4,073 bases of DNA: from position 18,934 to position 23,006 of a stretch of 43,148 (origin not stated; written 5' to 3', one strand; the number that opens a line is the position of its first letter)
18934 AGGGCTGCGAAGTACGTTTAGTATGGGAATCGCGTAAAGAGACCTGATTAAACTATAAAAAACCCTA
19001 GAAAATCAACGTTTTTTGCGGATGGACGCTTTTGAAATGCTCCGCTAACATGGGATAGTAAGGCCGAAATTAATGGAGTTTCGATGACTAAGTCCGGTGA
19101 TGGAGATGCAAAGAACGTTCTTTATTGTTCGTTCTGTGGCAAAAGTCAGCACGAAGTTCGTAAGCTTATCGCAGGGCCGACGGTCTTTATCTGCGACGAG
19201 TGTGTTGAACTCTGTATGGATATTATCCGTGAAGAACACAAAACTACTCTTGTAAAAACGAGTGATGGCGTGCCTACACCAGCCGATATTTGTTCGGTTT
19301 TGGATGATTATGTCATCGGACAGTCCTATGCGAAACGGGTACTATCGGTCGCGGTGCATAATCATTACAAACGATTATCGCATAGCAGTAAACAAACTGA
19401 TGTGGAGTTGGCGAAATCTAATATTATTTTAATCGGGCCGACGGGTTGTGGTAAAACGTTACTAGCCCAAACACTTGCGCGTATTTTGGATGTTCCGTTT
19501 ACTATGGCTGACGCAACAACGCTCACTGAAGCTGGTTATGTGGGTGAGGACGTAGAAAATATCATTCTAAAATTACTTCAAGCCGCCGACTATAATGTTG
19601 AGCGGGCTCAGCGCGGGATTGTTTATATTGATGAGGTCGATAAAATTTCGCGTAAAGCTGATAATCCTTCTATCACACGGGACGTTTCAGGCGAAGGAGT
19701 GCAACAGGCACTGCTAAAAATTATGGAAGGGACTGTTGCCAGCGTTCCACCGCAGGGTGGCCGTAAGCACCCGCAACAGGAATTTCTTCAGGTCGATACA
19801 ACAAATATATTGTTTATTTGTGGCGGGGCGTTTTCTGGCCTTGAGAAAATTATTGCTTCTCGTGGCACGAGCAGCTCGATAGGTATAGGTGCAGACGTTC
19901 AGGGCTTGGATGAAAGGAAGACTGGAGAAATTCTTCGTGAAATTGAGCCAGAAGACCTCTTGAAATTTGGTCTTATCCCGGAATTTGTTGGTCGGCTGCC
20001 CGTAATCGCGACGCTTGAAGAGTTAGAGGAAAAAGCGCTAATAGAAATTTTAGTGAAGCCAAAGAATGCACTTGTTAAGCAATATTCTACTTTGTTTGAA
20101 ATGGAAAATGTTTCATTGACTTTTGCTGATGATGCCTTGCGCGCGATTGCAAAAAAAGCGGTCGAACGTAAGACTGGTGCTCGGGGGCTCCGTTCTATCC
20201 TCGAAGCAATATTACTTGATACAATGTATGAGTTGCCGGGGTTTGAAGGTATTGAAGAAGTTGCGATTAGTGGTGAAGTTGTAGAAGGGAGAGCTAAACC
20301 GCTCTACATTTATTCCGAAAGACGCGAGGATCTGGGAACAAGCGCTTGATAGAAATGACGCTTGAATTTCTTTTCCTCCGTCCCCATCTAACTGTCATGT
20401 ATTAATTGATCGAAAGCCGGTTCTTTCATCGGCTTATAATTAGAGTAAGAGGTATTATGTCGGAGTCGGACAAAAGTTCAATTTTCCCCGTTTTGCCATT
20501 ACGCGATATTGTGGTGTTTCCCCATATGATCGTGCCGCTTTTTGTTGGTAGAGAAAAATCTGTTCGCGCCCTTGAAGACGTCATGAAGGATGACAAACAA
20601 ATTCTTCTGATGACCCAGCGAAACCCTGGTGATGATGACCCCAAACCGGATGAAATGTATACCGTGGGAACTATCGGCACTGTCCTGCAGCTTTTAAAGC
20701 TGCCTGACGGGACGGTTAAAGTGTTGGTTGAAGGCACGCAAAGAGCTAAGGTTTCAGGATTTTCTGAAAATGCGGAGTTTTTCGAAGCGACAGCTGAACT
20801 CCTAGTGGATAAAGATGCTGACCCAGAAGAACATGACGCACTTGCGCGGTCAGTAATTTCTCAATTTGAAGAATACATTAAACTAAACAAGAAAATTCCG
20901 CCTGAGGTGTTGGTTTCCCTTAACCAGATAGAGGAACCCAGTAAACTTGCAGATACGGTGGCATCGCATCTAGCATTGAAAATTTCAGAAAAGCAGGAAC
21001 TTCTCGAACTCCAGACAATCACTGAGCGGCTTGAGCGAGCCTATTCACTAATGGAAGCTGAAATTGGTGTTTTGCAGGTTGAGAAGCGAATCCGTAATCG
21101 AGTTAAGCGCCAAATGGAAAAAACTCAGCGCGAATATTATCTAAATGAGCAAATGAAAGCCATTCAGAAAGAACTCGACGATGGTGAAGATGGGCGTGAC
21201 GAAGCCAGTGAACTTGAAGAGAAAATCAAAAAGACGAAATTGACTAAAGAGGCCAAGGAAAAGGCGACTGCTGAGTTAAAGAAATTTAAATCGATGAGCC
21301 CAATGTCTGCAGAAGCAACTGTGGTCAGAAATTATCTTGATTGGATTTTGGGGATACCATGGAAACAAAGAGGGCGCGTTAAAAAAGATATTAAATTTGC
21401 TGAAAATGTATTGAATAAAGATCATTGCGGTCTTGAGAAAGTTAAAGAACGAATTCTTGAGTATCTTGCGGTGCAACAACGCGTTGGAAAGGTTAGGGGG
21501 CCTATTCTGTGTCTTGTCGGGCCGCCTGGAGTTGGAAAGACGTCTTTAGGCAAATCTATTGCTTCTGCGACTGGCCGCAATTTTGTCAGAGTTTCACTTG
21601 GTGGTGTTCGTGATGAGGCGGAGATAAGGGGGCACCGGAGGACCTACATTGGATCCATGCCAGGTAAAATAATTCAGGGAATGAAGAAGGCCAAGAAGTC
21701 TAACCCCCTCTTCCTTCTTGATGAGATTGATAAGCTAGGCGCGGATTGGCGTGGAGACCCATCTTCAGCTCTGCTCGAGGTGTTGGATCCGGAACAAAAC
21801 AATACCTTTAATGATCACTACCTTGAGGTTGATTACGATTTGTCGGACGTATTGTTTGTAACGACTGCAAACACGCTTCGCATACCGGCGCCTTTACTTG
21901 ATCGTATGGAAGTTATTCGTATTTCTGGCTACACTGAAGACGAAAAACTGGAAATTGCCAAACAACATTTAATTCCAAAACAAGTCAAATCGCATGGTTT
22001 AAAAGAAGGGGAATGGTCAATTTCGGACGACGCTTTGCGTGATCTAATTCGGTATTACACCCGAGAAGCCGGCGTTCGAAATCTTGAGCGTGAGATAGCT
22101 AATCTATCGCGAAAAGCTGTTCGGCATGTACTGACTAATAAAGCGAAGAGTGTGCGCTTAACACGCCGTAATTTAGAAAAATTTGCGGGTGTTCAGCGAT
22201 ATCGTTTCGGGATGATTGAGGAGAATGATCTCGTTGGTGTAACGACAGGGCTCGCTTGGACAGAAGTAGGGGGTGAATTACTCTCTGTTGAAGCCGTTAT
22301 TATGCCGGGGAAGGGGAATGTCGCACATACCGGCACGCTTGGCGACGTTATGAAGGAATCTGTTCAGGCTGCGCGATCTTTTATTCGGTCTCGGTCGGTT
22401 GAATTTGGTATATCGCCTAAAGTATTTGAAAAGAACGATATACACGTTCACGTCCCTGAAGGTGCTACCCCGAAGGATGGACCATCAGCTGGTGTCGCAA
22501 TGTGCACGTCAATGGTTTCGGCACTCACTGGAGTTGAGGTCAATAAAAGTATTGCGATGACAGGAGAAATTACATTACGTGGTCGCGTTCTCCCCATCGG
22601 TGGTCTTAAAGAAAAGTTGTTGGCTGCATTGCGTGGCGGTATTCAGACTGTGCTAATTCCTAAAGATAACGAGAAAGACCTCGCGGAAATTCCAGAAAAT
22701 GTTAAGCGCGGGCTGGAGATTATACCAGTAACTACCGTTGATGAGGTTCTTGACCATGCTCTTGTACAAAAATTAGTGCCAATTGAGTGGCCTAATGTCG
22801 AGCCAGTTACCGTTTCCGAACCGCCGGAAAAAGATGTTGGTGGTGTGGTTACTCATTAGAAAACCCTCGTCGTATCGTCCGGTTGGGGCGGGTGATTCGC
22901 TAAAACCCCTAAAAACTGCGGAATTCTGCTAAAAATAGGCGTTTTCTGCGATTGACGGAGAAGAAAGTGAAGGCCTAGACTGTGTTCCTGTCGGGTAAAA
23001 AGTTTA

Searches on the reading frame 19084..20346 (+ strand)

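Call 28: search_protein_families(library=pfam, proteins=[window:19084-20346:+])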
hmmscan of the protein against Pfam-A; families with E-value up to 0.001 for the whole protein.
window:19084-20346:+ (421 aa): 10 families
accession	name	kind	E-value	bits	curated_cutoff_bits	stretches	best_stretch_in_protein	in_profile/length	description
PF07724.20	AAA_2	-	1.4e-35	123.2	27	1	111-308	3-166/166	AAA domain (Cdc48 subfamily)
PF06689.19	zf-C4_ClpX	-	3.7e-20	72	27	1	14-50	2-39/39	ClpX C4-type zinc finger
PF00004.35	AAA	-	2.8e-16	60.6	21.2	1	114-231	1-99/131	ATPase family associated with various cellular activities (AAA)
PF10431.15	ClpB_D2-small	-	1.8e-11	44.3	21.9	1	314-391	1-74/81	C-terminal, D2-small domain, of ClpB protein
PF07728.20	AAA_5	-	8.2e-07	29.6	22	1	113-191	1-81/139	AAA domain (dynein-related subfamily)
PF01078.27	Mg_chelatase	-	2.3e-06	27.6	20.3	1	111-144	22-54/207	Magnesium chelatase, subunit ChlI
PF13401.12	AAA_22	-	1.1e-05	26.1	27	1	111-192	5-100/130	AAA domain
PF05496.18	RuvB_N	-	2.6e-05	24.5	27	1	72-192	5-100/159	Holliday junction DNA helicase RuvB P-loop domain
PF00493.29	MCM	-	0.00032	20.3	23.3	1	70-192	19-137/224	MCM P-loop domain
PF13173.12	AAA_14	-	0.00071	20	27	0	113-189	4-75/129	AAA domain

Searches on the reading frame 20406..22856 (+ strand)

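Call 28: search_protein_families(library=pfam, proteins=[window:20406-22856:+])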
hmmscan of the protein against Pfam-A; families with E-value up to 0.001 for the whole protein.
window:20406-22856:+ (817 aa): 9 families
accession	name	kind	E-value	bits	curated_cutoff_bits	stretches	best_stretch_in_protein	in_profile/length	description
PF05362.19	Lon_C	-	5.4e-95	317.2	21.1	1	586-787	3-204/205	Lon protease (S16) C-terminal proteolytic domain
PF02190.22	LON_substr_bdg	-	1.2e-55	188.9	28.7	1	28-217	3-199/200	ATP-dependent protease La (LON) substrate-binding domain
PF00004.35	AAA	-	1.5e-23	84.1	21.2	1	368-505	1-127/131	ATPase family associated with various cellular activities (AAA)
PF22667.2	Lon_lid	-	2.3e-23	82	27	1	528-582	1-56/57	Lon protease AAA+ ATPase lid domain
PF07728.20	AAA_5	-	5.8e-08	33.3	22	1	368-500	2-138/139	AAA domain (dynein-related subfamily)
PF13541.12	ChlI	-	5.8e-07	29.9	27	1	628-755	1-121/121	Subunit ChlI of Mg-chelatase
PF08298.17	AAA_PrkA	-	0.00022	20.9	25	1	335-387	55-107/358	PrkA AAA domain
PF13401.12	AAA_22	-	0.00057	20.6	27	0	366-449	6-97/130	AAA domain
PF13191.12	AAA_16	-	0.0008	20.4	32.6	0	356-396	15-55/167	AAA ATPase domain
